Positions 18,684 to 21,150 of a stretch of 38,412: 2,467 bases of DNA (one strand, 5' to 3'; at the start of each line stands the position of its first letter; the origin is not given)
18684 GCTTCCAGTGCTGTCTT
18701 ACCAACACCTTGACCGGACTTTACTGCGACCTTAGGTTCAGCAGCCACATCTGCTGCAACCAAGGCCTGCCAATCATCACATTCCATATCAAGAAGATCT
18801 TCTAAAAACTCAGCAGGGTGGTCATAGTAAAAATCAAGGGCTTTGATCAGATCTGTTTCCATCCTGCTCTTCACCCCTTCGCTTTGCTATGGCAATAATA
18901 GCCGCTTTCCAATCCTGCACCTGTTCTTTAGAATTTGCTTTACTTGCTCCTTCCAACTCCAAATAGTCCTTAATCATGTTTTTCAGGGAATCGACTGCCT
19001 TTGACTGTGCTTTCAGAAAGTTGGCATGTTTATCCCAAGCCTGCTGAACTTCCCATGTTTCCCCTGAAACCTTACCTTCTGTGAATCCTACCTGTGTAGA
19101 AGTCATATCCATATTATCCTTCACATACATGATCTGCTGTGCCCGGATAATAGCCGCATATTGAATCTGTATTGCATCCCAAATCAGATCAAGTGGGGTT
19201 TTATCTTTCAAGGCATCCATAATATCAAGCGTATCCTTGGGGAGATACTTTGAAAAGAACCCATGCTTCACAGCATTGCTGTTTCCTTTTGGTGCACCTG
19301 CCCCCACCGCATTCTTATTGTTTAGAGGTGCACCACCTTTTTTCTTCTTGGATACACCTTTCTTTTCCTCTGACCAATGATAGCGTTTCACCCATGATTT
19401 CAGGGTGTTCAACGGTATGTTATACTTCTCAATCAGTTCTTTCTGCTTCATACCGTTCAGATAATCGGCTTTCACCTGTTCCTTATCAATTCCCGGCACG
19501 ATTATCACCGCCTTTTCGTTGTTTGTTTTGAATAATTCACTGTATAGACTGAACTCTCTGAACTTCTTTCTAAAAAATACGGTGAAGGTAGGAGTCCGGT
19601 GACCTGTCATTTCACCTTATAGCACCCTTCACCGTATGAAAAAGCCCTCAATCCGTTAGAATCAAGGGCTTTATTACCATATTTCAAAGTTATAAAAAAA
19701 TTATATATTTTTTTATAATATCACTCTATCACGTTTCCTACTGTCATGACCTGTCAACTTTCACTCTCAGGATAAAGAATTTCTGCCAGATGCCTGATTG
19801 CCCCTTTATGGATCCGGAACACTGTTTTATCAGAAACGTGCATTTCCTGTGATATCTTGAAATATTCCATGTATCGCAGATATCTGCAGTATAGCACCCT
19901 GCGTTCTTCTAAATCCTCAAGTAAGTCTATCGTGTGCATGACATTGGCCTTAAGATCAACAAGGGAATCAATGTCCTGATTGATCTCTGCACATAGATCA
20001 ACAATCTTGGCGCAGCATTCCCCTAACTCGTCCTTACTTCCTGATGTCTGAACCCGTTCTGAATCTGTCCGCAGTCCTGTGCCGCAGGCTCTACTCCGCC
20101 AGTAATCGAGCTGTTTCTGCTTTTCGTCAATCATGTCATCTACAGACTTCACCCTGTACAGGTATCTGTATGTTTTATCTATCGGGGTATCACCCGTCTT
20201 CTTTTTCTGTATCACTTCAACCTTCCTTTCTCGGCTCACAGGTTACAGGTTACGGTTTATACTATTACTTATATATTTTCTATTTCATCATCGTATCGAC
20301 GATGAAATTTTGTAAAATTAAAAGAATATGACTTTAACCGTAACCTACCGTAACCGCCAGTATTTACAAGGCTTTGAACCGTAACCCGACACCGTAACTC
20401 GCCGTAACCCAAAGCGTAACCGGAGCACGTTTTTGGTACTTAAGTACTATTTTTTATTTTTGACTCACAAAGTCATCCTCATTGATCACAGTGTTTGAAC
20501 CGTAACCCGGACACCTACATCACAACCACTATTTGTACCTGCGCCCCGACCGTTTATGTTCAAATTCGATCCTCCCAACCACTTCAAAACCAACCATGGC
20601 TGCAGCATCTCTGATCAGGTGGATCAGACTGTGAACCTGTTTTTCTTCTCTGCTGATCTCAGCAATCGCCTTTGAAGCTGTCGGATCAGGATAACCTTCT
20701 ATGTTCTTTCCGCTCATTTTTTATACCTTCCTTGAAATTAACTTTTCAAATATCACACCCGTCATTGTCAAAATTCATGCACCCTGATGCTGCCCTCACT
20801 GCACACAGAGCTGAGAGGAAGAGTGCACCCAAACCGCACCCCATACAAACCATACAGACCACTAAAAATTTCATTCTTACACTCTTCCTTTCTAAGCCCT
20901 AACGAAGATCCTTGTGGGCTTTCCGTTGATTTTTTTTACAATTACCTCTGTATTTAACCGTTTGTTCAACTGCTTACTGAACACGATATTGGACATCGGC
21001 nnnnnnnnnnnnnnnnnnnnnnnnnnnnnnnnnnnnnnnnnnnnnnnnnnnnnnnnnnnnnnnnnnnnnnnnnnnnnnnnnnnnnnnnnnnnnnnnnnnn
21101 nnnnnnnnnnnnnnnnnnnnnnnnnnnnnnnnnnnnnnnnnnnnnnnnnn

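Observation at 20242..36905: Perfect 179-bp inverted repeats bracket the whole 16.3-kb early/replication/immunity segment and face outward onto the late activator and the integrase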

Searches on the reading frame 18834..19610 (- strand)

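Call 45: search_protein_families(library=ncbifam, proteins=[window:18834-19610:-], max_evalue=0.01)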
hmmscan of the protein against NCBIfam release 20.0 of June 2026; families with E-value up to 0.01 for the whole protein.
window:18834-19610:- (258 aa): 10 families
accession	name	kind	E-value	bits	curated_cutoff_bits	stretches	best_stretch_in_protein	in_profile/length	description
NF040601.1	TerS_not_xtmA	equivalog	5.6e-46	157.1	120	1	54-229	23-220/233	phage terminase small subunit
NF009167.0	PRK12514.1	equivalog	2.1e-05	24.5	265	1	44-76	137-169/180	RNA polymerase sigma factor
NF008895.0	PRK11924.3-2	equivalog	0.00049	20.1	259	1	46-76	99-129/140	RNA polymerase sigma factor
NF008890.0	PRK11924.1-3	equivalog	0.0031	16.9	284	1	38-74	154-190/205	RNA polymerase sigma factor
NF007215.0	PRK09637.1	equivalog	0.0036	17.3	212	0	37-76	106-145/181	RNA polymerase sigma factor SigZ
NF009183.0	PRK12531.1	equivalog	0.0047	16.7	353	1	24-74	128-178/194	RNA polymerase sigma factor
NF009172.0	PRK12519.1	subfamily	0.0048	16.5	222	0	33-76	137-180/194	RNA polymerase sigma factor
NF009186.0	PRK12534.1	equivalog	0.0074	16.1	267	0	44-76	144-176/187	RNA polymerase sigma factor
NF033516.0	transpos_IS3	equivalog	0.0085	15.4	160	0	47-92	8-53/369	IS3 family transposase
NF009189.0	PRK12537.1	equivalog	0.0094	15.5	261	0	46-76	142-172/182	RNA polymerase sigma factor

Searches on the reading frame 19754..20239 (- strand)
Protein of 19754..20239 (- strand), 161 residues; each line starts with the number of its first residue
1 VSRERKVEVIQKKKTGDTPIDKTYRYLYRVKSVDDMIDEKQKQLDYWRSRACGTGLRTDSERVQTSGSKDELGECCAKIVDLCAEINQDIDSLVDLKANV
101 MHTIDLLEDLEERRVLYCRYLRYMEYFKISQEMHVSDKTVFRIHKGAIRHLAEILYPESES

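Call 6: search_protein_families(library=pfam, proteins=[window:19754-20239:-], max_evalue=0.01)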
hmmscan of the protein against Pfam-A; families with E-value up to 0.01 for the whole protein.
window:19754-20239:- (161 aa): 3 families
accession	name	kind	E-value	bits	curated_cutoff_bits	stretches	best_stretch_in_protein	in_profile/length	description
PF07374.17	DUF1492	-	3.5e-06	27.6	21.5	1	67-151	15-99/100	Protein of unknown function (DUF1492)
PF04545.22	Sigma70_r4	-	4.8e-06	26.4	24.1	1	111-151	8-48/50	Sigma-70, region 4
PF17749.6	MIP-T3_C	-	0.0021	18.6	25.8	1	33-102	76-142/154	Microtubule-binding protein MIP-T3 C-terminal region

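Call 12: find_encoding_contigs(protein=window:19754-20239:-, flank=10000, max_places=10)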
Protein window:19754-20239:- (161 aa): 11 contigs read that carry it; 10 places shown.
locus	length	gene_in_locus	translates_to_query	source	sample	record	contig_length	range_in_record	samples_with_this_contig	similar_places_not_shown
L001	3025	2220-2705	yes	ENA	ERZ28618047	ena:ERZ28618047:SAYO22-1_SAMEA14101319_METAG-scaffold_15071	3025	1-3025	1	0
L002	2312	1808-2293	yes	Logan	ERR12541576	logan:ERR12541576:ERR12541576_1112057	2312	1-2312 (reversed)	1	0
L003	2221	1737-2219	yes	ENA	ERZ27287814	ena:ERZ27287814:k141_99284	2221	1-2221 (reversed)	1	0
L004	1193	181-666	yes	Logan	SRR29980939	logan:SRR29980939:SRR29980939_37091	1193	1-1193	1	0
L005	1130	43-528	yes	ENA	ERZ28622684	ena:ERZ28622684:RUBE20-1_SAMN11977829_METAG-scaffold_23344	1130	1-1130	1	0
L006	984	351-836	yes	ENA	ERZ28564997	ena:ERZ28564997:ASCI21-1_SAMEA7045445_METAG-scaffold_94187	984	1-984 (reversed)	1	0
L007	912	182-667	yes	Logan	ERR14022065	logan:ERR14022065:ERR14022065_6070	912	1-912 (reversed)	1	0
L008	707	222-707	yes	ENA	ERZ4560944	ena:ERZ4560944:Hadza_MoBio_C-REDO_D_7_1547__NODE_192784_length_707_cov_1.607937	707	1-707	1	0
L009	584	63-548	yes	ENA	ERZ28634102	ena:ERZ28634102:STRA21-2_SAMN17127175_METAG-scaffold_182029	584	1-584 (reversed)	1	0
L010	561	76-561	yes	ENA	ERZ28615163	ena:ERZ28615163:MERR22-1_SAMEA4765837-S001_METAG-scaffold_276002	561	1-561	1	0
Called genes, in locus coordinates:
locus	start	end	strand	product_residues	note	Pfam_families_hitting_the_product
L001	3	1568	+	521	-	?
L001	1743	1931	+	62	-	-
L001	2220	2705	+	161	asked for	PF07374:DUF1492 (weak), PF04545:Sigma70_r4 (weak)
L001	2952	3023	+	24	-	?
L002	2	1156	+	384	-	?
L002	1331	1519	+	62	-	-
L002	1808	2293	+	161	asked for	PF07374:DUF1492 (weak), PF04545:Sigma70_r4 (weak)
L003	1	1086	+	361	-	?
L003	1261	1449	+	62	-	-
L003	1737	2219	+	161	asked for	PF07374:DUF1492 (weak), PF04545:Sigma70_r4 (weak)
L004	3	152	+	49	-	?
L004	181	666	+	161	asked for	PF07374:DUF1492 (weak), PF04545:Sigma70_r4 (weak)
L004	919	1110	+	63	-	-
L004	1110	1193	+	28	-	?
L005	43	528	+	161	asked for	PF07374:DUF1492 (weak), PF04545:Sigma70_r4 (weak)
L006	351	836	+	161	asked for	PF07374:DUF1492 (weak), PF04545:Sigma70_r4 (weak)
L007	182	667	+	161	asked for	PF07374:DUF1492 (weak), PF04545:Sigma70_r4 (weak)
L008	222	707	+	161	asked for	PF07374:DUF1492 (weak), PF04545:Sigma70_r4 (weak)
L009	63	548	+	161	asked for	PF07374:DUF1492 (weak), PF04545:Sigma70_r4 (weak)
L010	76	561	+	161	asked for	PF07374:DUF1492 (weak), PF04545:Sigma70_r4 (weak)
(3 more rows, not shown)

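Call 45: search_protein_families(library=ncbifam, proteins=[window:19754-20239:-], max_evalue=0.01)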
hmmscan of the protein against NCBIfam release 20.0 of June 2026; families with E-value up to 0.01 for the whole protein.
window:19754-20239:- (161 aa): 6 families
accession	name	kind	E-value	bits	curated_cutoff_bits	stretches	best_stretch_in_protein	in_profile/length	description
TIGR02937.1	sigma70-ECF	superfamily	1.5e-05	24.7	42.9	1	103-154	114-164/165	sigma-70 family RNA polymerase sigma factor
TIGR02980.1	SigBFG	subfamily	2.1e-05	24.3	234.35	1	76-153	149-224/227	SigB/SigF/SigG family RNA polymerase sigma factor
TIGR01637.1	phage_arpU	subfamily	0.001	19.3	43.1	1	100-155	72-130/136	ArpU family phage packaging/lysis transcriptional regulator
TIGR02985.1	Sig70_bacteroi1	subfamily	0.0022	18.2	126.4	1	78-154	87-161/162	RNA polymerase sigma-70 factor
TIGR01636.1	phage_rinA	subfamily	0.0043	17.2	31.9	1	93-155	69-132/134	phage transcriptional regulator, RinA family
NF005514.0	PRK07122.1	subfamily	0.0094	15.1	372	1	65-153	177-261/264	RNA polymerase sigma factor SigF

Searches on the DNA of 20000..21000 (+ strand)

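Call 10: search_dna_similar(query=window:20000-21000:+, collection=phages, mode=distant)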
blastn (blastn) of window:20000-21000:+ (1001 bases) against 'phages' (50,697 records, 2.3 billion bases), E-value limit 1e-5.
No match.

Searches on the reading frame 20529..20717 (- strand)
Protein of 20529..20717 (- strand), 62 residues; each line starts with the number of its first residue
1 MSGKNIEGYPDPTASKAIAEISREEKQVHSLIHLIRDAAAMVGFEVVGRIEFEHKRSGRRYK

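Call 6: search_protein_families(library=pfam, proteins=[window:20529-20717:-], max_evalue=0.01)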
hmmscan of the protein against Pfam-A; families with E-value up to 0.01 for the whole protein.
window:20529-20717:- (62 aa): 0 families

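Call 20: find_encoding_contigs(protein=window:20529-20717:-, flank=10000, max_places=10)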
Protein window:20529-20717:- (62 aa): 23 contigs read that carry it; 10 places shown.
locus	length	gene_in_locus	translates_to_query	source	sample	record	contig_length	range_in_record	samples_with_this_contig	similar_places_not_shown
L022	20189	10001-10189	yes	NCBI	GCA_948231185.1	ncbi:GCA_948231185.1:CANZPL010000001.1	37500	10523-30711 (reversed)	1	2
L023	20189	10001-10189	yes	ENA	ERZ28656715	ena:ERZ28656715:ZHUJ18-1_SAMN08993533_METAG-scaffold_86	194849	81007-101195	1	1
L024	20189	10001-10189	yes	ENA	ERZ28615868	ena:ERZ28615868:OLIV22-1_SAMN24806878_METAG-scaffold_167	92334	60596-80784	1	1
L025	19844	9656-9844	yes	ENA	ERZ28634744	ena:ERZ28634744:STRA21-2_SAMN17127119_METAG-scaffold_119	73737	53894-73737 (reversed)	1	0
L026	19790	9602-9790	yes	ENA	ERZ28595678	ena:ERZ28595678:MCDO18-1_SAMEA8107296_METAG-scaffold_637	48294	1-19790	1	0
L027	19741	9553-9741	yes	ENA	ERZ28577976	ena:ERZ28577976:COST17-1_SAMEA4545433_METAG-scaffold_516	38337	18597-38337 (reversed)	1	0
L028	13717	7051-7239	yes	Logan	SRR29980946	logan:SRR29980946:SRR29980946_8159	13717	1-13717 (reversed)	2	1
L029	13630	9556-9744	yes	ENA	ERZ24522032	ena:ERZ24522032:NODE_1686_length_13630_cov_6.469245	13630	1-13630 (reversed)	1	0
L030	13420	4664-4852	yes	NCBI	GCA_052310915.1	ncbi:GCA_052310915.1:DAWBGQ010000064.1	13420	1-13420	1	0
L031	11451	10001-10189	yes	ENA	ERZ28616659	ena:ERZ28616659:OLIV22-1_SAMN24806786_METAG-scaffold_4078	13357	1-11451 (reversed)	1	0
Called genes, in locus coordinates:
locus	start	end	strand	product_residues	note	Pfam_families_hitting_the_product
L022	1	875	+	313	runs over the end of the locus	PF24703:DUF7666, PF01469:Pentapeptide_2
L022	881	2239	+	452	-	PF00176:SNF2-rel_dom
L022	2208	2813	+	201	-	PF07486:Hydrolase_2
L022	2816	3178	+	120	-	-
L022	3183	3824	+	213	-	-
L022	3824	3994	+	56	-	-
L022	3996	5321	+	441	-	-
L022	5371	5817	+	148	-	PF05037:DUF669 (weak)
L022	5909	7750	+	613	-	-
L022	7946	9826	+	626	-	PF08706:D5_N, PF19263:DUF5906, PF03288:Pox_D5 (weak)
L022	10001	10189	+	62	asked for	-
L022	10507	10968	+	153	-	PF07374:DUF1492 (weak), PF04545:Sigma70_r4 (weak)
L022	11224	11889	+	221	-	-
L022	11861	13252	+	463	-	PF13604:AAA_30 (weak), PF04466:Terminase_3 (weak), PF13245:AAA_19 (weak), PF05127:NAT10_TcmA_helicase (faint)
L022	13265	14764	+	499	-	PF05133:SPP1_portal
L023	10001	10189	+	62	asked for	-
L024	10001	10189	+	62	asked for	-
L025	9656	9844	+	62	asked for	-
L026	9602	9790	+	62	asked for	-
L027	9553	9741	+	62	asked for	-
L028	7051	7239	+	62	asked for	-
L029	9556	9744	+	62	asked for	-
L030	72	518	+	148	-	PF05037:DUF669 (weak)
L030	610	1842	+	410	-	-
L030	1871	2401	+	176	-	-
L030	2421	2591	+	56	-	-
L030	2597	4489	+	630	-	-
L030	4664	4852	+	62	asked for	-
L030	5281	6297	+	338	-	PF00589:Phage_integrase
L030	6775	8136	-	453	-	PF20591:DUF6792, PF11187:Mbeg1-like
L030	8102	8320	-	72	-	-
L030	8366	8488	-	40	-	-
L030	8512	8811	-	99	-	PF06013:WXG100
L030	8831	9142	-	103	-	-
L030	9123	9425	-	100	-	-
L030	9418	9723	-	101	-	PF06013:WXG100 (weak)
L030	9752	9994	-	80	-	PF08817:YukD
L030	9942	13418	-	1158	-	?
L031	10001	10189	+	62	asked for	-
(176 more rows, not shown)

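Call 82: search_protein_families(library=pfam, proteins=[window:20529-20717:-], max_evalue=0.1)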
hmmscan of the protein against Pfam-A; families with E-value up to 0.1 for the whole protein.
window:20529-20717:- (62 aa): 0 families
